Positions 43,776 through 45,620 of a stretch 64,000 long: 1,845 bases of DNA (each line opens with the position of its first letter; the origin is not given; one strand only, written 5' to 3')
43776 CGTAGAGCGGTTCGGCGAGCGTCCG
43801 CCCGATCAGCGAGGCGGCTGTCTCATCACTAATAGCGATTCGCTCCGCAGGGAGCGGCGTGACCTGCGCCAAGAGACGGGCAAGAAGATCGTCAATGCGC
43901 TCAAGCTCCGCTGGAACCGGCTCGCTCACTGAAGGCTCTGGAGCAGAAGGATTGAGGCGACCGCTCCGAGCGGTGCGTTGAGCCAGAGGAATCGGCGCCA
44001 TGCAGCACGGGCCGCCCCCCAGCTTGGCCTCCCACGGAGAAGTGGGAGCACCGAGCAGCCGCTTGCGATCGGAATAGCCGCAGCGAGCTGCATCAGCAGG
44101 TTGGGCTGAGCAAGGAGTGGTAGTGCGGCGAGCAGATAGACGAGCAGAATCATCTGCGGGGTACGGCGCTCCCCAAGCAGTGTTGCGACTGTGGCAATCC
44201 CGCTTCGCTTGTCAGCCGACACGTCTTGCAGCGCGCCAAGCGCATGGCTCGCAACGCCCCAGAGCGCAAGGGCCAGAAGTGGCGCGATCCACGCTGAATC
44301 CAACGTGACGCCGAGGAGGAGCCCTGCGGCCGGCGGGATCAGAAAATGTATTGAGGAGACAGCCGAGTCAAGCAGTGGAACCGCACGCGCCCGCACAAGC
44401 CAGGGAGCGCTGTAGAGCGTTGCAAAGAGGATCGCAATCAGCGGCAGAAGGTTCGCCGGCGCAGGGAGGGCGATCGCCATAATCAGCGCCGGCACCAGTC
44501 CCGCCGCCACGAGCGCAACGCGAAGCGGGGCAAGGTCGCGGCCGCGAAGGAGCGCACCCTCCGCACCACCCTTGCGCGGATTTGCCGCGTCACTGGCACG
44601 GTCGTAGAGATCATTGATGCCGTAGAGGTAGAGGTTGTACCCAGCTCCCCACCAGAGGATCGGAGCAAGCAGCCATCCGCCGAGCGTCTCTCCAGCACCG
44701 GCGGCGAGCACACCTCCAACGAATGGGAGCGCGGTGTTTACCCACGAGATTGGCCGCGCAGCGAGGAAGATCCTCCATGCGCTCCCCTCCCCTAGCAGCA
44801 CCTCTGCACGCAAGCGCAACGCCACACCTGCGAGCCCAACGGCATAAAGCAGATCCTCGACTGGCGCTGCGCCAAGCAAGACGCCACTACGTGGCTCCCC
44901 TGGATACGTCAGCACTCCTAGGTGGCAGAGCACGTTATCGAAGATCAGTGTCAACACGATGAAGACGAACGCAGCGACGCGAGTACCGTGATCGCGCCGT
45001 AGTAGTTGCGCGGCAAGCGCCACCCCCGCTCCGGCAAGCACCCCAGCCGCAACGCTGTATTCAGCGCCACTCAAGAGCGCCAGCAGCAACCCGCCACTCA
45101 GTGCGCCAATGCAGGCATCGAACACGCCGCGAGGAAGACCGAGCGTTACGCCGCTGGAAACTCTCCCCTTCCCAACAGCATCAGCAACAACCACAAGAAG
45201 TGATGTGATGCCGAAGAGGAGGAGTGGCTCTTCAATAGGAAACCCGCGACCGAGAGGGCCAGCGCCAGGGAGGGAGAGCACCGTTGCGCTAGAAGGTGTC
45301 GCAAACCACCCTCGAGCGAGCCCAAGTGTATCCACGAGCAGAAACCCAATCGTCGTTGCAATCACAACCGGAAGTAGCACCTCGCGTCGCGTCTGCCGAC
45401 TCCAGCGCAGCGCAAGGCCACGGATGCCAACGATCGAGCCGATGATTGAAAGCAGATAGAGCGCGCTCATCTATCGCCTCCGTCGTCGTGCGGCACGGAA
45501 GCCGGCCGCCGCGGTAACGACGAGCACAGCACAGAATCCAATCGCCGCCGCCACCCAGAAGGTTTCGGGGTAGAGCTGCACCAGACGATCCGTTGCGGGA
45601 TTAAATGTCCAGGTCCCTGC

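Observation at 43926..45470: Lycopene-cyclase-domain::UbiA prenyltransferase fusion (C50-carotenoid LbtBC/CrtYf-CrtEb-like) next to the rhodopsin but chained to Mo-cofactor genes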

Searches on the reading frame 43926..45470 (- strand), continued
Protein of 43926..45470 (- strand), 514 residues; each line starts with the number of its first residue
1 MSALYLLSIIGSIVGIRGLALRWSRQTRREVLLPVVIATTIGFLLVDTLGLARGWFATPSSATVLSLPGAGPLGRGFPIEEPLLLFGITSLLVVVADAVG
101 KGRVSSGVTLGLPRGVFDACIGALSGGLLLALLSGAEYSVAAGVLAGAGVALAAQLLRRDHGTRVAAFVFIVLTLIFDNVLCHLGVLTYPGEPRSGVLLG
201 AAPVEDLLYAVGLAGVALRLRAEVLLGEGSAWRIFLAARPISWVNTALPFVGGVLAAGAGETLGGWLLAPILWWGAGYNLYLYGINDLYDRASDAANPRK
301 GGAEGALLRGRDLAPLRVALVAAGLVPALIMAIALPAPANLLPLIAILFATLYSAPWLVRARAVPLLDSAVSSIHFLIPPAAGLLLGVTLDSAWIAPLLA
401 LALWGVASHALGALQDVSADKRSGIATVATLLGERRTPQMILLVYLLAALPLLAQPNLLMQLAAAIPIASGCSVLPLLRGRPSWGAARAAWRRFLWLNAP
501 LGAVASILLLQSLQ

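Call 73: search_dna_similar(query=window:43926-45470:-, collection=plasmids, mode=protein, max_evalue=0.00001, max_rows=30)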
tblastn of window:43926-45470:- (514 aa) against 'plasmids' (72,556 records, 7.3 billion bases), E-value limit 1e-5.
Records with a match: 1; places in all: 1; records where one place covers at least 80% of the query: 0.
Best place of each record, by identity: <60% 1.
By first word of the organism name: Arthrobacter 1.
By predicted mobility (MOB-suite, as given by PLSDB): non-mobilizable 1.
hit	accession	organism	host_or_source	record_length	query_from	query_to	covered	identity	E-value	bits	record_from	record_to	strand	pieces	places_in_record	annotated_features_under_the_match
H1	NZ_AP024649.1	Arthrobacter sp. StoSoilB13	-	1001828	172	440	52%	35.5%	2e-23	112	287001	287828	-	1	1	none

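Call 74: get_annotated_region(hit=H1, flank=7000)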
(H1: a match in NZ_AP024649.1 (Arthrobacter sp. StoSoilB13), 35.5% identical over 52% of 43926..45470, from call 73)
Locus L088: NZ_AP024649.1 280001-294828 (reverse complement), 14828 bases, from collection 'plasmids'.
description: Arthrobacter sp. StoSoilB13 plasmid StoSoilB13-2, complete sequence
organism: Arthrobacter sp. StoSoilB13 (NCBI taxid 2830993)
taxonomy: Bacteria; Actinomycetota; Actinomycetes; Micrococcales; Micrococcaceae; Arthrobacter; Arthrobacter sp. StoSoilB13
host: -; source: -; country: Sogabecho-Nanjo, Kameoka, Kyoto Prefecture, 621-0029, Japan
typing (MOB-suite, as given by PLSDB): non-mobilizable
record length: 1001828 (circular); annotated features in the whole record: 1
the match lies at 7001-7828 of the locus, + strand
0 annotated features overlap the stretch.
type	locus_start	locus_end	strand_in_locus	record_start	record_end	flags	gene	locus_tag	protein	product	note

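Call 75: search_protein_families(library=ncbifam, proteins=[L020:9989-11536:+], max_evalue=0.01)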
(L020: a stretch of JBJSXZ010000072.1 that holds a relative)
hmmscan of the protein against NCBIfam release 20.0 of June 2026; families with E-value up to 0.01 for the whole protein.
L020:9989-11536:+ (515 aa): 7 families
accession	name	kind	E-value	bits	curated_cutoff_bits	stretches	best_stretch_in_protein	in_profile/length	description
NF009608.0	PRK13105.1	equivalog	6.1e-58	196.3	217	1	227-514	4-289/291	prenyltransferase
NF010119.0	PRK13595.1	equivalog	2.8e-36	125.5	248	1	232-486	12-259/292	prenyltransferase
NF009516.0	PRK12875.1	equivalog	8.2e-32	110.4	205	1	227-508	12-283/292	prenyltransferase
TIGR03462.1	CarR_dom_SF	subfamily_domain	4.2e-11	43.2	39.4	1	151-219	18-85/89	lycopene cyclase domain-containing protein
NF009523.0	PRK12884.1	equivalog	3.4e-08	33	269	1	283-469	53-229/279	prenyltransferase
NF009511.0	PRK12871.1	equivalog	5.7e-05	22.6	281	1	320-455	103-234/297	prenyltransferase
NF009522.0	PRK12883.1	equivalog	0.0002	20.9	353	1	285-480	55-237/279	geranylgeranylglycerol-phosphate geranylgeranyltransferase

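Call 79: find_related_loci(query=A3, collection=metagenome_contigs, flank=10000)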
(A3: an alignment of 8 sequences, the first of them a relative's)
Query A3 (515 aa) in metagenome_contigs; peptide patterns used: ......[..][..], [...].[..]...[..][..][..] (x = any residue, [..] = any of these).
427 stretches matched a pattern; 131 encode a relative of the query (tblastn E <= 1e-3); the best 80 are kept; 80 distinct loci.
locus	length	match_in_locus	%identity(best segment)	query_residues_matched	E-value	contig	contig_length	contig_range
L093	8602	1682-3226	87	1-515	0e+0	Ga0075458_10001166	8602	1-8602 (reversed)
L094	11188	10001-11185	86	1-395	0e+0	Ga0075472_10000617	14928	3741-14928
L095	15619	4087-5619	41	5-515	2e-114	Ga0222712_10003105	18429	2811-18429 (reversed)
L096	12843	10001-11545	44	1-515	1e-113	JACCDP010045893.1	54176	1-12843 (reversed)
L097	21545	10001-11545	44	1-515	2e-110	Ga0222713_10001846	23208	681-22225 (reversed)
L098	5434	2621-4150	44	3-513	2e-109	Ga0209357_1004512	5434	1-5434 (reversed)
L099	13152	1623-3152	43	3-513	7e-109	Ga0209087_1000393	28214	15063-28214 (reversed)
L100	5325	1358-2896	46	3-515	1e-108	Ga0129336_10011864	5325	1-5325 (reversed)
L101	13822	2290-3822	42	5-515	6e-108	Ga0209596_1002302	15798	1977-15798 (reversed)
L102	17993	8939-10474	43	1-513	7e-107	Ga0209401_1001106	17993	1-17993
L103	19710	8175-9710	43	1-513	3e-106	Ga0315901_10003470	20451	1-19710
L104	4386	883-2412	43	3-513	3e-107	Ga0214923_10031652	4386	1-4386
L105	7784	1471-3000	44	3-513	1e-105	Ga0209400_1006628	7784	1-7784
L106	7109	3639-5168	43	3-513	9e-106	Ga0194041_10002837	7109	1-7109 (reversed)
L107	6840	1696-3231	42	1-513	1e-105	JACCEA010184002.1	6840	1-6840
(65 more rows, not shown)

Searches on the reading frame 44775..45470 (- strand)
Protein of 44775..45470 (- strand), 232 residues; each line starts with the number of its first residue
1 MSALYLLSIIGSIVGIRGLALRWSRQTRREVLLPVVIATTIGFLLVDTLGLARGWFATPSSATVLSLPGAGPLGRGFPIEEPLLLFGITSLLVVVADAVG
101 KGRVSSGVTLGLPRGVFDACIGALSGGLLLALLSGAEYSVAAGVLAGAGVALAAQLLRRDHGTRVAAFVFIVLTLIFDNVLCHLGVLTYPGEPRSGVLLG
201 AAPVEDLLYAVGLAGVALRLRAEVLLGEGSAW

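Call 71: find_homologous_proteins(query=window:44775-45470:-, max_evalue=0.001)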
Query seq(232 aa) (232 aa): 4 proteins with E <= 0.001 among 8000 candidates.
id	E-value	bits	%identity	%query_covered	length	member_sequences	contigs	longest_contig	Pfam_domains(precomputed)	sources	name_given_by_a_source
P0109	1.1e-66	243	95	56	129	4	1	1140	-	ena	-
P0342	1.1e-54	204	67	71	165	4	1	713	-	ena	-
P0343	4.8e-41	159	64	56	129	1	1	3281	-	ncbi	ncbi:MAG: hypothetical protein ACKOC3_02115, partial [Candidatus Limnocylindrus sp.]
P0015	8.8e-24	103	89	27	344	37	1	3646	PF01040.24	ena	-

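Call 72: search_dna_similar(query=window:44775-45470:-, collection=plasmids, mode=protein, max_evalue=1, max_rows=30)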
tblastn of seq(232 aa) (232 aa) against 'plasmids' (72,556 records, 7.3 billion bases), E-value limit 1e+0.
No match.
